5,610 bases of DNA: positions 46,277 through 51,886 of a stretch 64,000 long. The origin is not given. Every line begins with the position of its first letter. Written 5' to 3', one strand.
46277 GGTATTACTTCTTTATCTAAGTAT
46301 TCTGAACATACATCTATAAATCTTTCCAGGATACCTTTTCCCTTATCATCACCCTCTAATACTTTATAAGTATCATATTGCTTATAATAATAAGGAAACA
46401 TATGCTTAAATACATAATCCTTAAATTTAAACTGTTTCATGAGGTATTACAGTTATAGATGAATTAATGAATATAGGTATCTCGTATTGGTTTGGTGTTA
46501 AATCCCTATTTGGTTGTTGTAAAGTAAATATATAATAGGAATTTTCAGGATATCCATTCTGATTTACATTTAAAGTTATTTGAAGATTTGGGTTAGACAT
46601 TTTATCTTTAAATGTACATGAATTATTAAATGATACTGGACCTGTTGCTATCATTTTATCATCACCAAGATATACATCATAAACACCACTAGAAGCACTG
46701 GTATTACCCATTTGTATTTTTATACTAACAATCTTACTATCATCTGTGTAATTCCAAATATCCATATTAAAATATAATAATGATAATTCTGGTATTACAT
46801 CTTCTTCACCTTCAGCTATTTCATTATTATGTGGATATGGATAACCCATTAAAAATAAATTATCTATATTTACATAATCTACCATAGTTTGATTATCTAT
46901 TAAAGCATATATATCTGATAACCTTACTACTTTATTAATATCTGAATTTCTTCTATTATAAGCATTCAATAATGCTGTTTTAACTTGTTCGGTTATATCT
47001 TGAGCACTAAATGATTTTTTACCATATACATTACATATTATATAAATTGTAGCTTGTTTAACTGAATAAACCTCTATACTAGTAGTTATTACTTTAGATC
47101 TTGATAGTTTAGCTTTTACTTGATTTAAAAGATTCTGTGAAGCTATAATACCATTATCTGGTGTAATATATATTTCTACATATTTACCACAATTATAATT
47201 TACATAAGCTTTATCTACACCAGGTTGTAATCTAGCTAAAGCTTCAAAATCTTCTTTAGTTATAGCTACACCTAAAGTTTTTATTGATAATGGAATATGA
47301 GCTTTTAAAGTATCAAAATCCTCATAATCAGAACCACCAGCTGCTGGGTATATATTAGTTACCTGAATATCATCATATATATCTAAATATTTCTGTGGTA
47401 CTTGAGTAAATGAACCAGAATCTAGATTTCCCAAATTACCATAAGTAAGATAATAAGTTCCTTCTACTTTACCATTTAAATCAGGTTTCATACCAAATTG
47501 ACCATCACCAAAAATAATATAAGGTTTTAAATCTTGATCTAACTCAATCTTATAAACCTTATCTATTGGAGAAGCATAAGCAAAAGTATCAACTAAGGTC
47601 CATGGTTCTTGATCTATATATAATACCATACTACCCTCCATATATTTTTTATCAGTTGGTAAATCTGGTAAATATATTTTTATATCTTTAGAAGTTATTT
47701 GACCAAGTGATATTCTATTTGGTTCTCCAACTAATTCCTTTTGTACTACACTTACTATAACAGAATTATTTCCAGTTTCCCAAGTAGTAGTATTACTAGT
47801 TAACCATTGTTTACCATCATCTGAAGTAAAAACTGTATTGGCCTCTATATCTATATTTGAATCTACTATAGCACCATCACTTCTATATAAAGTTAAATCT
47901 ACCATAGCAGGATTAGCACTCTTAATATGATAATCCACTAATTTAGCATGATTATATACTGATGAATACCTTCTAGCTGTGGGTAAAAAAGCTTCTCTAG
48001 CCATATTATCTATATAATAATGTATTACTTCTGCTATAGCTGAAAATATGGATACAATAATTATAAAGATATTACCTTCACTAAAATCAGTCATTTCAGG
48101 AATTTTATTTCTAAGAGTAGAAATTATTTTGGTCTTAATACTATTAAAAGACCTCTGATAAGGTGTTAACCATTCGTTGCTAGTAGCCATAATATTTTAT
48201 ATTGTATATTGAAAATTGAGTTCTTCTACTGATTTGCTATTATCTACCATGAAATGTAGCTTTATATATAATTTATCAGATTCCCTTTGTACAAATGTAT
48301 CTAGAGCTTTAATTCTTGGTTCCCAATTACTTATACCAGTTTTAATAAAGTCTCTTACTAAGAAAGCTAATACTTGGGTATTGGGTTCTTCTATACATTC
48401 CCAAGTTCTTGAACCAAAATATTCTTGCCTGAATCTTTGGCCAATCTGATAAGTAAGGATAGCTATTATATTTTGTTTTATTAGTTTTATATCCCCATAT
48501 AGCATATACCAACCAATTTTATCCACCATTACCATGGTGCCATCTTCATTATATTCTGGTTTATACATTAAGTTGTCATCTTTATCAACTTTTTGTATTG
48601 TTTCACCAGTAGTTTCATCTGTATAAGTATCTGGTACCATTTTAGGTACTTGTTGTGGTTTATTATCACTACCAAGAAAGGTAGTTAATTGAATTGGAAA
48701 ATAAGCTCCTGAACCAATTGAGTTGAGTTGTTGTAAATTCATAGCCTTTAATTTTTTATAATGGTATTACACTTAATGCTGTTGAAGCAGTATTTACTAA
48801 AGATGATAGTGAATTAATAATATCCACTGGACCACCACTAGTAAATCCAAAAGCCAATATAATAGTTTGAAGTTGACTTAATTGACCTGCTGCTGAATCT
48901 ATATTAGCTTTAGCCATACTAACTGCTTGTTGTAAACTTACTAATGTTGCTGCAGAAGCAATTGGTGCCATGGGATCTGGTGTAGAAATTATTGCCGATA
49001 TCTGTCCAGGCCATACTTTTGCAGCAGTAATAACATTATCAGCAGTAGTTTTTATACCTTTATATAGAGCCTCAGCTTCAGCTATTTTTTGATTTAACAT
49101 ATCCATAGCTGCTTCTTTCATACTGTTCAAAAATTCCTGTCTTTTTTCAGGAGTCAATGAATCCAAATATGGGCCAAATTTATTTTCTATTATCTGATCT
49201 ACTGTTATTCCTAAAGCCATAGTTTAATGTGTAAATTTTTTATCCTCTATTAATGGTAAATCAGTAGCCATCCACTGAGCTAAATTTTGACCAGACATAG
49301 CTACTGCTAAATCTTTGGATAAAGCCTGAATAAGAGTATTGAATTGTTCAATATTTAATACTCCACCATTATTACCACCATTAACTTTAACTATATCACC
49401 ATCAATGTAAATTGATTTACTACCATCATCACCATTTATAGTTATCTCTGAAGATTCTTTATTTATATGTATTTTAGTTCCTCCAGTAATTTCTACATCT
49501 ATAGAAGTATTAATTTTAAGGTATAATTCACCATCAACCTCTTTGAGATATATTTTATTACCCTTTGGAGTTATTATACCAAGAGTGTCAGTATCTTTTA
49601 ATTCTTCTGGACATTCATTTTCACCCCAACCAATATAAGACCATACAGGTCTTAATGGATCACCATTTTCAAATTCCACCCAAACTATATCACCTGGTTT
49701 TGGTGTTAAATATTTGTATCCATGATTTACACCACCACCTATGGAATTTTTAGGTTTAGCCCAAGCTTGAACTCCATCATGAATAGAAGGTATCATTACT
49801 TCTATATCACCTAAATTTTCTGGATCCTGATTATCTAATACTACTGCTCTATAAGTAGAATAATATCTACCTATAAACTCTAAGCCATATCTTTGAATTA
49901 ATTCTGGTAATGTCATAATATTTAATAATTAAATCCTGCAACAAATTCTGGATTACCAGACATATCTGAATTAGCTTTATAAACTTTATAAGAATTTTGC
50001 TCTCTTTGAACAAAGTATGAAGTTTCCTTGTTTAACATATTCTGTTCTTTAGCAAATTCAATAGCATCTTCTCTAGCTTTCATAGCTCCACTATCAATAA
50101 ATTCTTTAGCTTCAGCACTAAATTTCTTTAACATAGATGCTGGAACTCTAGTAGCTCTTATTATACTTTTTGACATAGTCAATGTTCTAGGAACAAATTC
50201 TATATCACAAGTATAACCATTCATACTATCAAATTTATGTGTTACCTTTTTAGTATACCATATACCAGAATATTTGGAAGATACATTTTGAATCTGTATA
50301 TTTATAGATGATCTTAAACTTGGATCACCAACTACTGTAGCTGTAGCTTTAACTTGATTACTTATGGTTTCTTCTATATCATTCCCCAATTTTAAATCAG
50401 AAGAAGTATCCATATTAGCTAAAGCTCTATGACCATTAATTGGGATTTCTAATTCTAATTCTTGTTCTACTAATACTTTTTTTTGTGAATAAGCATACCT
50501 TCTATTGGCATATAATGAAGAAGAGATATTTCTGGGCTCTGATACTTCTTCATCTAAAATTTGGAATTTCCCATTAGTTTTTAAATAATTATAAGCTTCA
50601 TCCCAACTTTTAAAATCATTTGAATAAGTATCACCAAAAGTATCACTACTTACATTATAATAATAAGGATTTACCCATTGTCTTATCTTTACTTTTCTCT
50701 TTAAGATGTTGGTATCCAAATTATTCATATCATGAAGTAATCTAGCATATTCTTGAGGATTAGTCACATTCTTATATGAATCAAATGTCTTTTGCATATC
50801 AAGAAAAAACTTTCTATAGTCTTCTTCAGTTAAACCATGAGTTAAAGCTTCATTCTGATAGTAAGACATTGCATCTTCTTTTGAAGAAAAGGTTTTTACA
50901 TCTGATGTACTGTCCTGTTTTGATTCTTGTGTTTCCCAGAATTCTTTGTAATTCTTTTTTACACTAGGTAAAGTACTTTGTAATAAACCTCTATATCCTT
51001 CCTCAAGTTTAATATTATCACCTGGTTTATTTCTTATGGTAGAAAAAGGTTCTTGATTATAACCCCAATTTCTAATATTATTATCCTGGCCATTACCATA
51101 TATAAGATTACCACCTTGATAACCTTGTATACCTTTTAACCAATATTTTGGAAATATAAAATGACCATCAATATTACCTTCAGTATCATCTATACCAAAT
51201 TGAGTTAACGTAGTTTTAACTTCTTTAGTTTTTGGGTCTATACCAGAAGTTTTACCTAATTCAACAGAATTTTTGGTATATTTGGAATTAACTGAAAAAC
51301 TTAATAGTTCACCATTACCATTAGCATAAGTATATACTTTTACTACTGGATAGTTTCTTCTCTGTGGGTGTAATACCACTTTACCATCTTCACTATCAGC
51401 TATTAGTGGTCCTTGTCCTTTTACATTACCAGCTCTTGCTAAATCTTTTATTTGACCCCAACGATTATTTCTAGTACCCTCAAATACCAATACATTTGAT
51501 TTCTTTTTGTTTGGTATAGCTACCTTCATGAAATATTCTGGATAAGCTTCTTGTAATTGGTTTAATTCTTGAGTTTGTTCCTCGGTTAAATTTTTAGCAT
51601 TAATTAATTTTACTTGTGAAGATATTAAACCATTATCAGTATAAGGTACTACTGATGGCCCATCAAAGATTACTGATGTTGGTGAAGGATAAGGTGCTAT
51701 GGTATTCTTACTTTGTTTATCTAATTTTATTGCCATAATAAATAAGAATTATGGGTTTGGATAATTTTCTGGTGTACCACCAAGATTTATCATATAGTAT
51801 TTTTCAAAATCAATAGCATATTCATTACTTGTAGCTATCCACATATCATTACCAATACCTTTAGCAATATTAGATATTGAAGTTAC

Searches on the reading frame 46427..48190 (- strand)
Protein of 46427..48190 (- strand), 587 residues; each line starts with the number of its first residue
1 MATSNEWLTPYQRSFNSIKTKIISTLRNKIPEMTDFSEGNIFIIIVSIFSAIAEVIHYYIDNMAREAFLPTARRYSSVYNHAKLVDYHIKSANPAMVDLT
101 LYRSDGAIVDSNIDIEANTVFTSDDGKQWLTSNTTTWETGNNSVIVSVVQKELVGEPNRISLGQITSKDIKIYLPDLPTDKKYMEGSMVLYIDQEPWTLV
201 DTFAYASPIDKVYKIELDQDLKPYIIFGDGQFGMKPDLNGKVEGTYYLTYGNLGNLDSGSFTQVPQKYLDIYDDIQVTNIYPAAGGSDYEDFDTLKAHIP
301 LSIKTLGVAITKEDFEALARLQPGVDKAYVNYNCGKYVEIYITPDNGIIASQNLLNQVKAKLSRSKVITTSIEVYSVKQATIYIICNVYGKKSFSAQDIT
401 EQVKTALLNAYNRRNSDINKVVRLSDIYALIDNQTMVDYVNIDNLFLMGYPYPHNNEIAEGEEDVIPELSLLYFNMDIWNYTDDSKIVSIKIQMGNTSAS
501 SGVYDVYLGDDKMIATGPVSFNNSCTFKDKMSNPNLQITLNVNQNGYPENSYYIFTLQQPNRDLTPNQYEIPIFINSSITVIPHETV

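Call 81: search_protein_families(library=phrogs, proteins=[window:46427-48190:-], max_evalue=0.00001)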
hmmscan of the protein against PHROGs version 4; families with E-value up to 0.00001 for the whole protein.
window:46427-48190:- (587 aa): 5 families
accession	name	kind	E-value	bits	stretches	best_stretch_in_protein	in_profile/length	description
phrog_6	-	tail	1.4e-37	130.6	1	14-504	71-411/548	baseplate wedge subunit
phrog_219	-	tail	1.1e-32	114.4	1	14-571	10-591/598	baseplate wedge subunit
phrog_1369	-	tail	9.5e-15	55.3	1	43-296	32-278/489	baseplate protein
phrog_10646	-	tail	1.3e-09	37.6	1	14-112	32-133/1142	baseplate wedge subunit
phrog_1608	-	tail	6.9e-07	29.9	1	285-435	3-159/192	tail protein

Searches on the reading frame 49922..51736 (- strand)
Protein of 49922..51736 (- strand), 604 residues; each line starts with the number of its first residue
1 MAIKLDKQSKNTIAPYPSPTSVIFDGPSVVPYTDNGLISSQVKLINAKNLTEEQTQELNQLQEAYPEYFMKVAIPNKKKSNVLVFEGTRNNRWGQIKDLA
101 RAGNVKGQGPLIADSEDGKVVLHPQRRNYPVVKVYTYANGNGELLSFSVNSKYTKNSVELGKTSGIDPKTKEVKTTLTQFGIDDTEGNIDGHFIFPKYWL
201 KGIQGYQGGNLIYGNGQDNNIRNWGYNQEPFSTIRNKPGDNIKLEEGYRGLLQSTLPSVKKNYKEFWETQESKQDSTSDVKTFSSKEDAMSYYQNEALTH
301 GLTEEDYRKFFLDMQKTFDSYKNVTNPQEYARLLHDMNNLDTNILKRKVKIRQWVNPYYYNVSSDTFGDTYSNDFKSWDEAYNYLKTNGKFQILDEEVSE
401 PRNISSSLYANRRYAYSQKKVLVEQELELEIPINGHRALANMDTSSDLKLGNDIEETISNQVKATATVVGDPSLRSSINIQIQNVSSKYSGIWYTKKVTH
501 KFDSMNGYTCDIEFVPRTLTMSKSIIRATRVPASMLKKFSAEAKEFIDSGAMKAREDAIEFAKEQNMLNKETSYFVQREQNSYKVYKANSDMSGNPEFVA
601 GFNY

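Call 81: search_protein_families(library=phrogs, proteins=[window:49922-51736:-], max_evalue=0.00001)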
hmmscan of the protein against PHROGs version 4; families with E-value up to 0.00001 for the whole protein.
window:49922-51736:- (604 aa): 2 families
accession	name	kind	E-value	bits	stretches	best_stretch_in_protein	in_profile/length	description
phrog_20686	-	unknown function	7e-08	33.8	1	449-518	37-105/135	-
phrog_52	-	tail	2.5e-07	30.9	1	461-523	457-522/677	tail protein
